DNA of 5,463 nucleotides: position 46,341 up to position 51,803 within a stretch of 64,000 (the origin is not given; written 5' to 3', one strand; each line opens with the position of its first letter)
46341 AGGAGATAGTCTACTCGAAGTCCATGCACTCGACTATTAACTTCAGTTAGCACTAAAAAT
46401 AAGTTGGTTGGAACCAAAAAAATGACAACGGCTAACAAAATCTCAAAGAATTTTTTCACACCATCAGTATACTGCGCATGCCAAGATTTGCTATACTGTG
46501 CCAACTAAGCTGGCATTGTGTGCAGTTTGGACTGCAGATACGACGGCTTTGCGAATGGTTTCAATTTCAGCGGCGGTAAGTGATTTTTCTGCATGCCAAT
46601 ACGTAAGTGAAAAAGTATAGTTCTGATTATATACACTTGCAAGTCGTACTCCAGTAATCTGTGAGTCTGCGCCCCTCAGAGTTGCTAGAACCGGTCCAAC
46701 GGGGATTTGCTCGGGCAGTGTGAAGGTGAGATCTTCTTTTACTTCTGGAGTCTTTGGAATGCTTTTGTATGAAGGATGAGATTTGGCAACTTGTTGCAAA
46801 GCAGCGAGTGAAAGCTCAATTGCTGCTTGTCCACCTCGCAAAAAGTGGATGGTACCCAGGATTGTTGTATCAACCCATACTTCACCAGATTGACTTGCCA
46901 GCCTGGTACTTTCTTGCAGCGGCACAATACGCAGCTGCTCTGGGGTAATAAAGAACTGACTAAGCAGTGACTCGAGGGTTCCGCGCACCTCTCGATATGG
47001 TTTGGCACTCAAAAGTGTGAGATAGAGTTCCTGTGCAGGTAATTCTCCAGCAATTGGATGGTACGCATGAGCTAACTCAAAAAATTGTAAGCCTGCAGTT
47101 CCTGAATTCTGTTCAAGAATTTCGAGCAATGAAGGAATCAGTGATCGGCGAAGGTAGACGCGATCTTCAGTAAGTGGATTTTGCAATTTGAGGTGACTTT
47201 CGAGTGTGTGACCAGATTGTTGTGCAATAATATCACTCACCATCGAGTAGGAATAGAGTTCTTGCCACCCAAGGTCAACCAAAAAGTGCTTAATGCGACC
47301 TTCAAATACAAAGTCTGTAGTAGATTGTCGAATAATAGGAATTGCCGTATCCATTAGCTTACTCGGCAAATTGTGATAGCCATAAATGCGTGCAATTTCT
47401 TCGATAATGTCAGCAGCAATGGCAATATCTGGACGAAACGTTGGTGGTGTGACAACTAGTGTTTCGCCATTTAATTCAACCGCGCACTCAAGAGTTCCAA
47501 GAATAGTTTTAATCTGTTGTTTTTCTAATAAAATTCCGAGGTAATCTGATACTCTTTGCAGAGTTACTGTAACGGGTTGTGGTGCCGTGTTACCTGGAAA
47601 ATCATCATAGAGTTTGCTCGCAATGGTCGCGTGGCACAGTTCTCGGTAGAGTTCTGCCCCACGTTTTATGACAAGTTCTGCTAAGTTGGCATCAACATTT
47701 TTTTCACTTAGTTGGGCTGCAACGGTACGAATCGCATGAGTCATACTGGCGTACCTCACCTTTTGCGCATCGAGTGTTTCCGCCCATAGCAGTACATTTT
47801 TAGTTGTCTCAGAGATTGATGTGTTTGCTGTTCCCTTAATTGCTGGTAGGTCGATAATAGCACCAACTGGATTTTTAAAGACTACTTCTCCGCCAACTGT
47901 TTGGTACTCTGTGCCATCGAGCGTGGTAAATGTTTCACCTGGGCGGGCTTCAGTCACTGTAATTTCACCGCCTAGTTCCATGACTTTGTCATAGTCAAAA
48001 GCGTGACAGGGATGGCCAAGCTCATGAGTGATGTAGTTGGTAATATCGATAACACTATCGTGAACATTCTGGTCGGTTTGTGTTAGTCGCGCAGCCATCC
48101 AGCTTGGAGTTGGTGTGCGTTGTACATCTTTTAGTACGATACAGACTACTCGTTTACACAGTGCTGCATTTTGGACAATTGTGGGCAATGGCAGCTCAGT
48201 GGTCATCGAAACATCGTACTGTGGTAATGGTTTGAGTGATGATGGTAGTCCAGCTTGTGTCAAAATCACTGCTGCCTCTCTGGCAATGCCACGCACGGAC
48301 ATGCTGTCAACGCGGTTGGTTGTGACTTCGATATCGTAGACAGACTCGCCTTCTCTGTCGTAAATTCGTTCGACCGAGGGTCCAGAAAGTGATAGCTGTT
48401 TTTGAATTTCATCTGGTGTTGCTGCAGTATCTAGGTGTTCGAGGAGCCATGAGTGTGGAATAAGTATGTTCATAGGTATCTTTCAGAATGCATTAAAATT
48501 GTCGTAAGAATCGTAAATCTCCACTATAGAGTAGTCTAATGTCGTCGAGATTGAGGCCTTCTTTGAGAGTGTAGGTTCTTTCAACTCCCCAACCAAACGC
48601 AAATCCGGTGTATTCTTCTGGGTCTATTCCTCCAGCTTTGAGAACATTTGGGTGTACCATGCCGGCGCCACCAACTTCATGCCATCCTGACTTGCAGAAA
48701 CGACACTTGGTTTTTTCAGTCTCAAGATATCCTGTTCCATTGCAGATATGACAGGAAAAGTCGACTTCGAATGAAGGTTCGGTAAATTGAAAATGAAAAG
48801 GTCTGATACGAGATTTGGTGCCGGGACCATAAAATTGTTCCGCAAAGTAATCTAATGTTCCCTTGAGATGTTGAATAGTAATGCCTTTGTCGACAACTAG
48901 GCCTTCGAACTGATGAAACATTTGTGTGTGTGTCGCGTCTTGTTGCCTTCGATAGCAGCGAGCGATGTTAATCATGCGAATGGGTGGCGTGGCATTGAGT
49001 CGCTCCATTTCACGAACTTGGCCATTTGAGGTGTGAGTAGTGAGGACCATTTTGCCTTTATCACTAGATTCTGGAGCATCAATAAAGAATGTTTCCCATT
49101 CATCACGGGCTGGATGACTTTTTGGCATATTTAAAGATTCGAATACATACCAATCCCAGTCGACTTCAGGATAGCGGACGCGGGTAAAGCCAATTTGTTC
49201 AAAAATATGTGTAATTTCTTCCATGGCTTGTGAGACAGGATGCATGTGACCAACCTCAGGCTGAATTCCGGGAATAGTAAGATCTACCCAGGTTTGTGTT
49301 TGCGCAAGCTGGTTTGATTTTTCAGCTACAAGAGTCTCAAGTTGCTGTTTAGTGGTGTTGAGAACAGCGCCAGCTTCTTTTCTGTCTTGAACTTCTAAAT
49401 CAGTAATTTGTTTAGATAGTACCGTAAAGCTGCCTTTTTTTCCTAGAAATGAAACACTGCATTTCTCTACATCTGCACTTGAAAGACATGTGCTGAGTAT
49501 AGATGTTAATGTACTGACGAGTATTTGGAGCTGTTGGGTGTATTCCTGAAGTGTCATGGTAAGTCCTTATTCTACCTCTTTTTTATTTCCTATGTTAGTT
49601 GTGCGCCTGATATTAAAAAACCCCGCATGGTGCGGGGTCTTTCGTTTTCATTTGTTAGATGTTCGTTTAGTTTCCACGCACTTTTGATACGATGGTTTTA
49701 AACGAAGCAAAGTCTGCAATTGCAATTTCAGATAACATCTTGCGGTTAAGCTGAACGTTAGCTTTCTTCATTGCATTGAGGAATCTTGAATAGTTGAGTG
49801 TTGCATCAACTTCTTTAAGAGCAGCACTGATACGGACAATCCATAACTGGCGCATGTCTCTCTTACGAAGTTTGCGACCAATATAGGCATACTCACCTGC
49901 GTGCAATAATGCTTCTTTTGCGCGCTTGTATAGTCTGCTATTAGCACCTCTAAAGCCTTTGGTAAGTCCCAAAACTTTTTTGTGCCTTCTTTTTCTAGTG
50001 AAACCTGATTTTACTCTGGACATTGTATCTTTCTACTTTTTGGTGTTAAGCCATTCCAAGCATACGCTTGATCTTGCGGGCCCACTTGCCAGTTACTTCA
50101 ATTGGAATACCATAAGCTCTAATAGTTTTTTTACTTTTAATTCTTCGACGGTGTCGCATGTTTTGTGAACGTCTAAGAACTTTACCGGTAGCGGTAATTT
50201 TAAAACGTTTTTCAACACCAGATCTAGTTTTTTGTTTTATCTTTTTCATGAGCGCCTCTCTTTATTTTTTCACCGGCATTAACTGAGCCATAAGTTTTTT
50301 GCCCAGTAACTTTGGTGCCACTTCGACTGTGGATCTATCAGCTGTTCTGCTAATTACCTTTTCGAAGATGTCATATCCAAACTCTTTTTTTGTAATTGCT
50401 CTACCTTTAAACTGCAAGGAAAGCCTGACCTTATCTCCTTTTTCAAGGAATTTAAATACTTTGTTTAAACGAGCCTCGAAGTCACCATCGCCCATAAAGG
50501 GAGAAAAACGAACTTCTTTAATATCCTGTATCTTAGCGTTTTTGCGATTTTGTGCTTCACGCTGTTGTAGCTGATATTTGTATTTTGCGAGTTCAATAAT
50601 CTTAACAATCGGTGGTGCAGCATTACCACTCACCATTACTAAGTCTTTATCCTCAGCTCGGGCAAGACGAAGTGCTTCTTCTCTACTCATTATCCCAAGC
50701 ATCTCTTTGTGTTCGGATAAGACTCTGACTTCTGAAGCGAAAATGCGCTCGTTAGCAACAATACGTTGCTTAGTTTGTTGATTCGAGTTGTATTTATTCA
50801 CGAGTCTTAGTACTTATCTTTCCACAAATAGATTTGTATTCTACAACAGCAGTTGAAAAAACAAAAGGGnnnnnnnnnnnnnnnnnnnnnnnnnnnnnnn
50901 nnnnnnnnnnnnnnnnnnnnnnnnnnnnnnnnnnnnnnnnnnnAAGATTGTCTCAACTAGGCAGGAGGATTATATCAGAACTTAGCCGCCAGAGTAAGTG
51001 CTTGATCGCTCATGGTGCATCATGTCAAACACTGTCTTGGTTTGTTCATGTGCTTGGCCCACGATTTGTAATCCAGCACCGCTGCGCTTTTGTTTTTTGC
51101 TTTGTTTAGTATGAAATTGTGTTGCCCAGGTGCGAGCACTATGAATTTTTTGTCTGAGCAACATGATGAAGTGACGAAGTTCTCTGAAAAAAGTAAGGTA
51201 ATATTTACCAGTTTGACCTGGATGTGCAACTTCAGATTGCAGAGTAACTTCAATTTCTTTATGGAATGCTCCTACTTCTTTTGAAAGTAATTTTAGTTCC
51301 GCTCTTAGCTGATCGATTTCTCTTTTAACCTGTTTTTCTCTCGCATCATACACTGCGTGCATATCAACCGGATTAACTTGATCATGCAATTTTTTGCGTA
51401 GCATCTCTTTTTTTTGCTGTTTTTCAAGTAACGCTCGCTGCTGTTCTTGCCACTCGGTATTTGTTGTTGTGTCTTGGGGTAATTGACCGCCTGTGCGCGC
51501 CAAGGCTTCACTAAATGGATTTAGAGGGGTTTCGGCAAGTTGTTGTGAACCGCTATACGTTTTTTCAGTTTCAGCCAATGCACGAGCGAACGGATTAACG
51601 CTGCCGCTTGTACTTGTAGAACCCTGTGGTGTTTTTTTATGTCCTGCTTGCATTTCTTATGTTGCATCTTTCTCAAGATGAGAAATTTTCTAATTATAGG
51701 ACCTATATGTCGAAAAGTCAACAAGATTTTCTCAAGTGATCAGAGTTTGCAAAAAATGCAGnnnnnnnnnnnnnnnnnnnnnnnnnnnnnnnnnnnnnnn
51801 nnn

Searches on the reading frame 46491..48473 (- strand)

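Call 76: search_protein_families(library=pfam, proteins=[window:46491-48473:-], max_evalue=0.001)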
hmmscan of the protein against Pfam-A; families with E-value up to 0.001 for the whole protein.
window:46491-48473:- (660 aa): 4 families
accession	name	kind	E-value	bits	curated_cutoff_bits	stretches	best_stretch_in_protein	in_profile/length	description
PF03483.22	B3_4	-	5e-43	147.1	29.3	1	106-280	2-173/174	B3/4 domain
PF03484.21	B5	-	3.8e-22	78.7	28.6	1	301-366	1-67/67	tRNA synthetase B5 domain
PF17759.6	tRNA_synthFbeta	-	3.4e-21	76.2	22.4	1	370-542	2-190/214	Phenylalanyl tRNA synthetase beta chain CLM domain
PF03147.19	FDX-ACB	-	4.7e-09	37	31.1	1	573-656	1-93/94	Ferredoxin-fold anticodon binding domain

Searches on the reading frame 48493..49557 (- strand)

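Call 77: search_protein_families(library=pfam, proteins=[window:48493-49557:-], max_evalue=0.001)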
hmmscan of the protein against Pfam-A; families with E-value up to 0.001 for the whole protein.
window:48493-49557:- (354 aa): 2 families
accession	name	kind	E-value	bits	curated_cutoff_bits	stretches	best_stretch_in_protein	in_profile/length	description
PF01409.25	tRNA-synt_2d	-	1.1e-82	277.7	19.8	1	91-354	2-246/246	tRNA synthetases class II core domain (F)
PF02912.23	Phe_tRNA-synt_N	-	1.2e-13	51.3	22.3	1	27-87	3-63/69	Aminoacyl tRNA synthetase class II, N-terminal domain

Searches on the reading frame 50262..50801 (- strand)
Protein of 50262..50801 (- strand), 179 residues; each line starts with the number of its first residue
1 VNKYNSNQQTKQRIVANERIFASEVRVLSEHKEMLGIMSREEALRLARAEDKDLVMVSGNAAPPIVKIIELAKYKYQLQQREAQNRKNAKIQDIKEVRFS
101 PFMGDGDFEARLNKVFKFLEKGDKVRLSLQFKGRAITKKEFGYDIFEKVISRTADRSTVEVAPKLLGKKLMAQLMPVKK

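Call 77: search_protein_families(library=pfam, proteins=[window:50262-50801:-], max_evalue=0.001)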
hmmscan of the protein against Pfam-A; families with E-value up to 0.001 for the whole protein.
window:50262-50801:- (179 aa): 2 families
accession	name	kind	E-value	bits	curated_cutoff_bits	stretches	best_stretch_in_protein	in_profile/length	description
PF00707.27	IF3_C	-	9.6e-23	80.4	34.8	1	93-176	2-85/86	Translation initiation factor IF-3, C-terminal domain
PF05198.21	IF3_N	-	9.5e-22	77.4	26.9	1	17-84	2-69/70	Translation initiation factor IF-3, N-terminal domain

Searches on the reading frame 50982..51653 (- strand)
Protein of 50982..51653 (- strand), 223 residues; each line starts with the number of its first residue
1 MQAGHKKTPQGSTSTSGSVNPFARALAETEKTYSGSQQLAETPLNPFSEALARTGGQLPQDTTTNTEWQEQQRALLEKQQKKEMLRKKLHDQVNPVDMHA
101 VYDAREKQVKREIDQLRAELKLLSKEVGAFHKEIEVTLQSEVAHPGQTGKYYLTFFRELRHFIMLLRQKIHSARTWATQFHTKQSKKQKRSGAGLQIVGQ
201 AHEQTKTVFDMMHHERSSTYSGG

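Call 77: search_protein_families(library=pfam, proteins=[window:50982-51653:-], max_evalue=0.001)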
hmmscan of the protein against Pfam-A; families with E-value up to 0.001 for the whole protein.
window:50982-51653:- (223 aa): 1 family
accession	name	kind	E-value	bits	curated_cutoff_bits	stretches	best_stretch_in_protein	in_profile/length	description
PF18904.5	DUF5660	-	2.3e-22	79.7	24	1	105-223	2-109/109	Domain of unknown function (DUF5660)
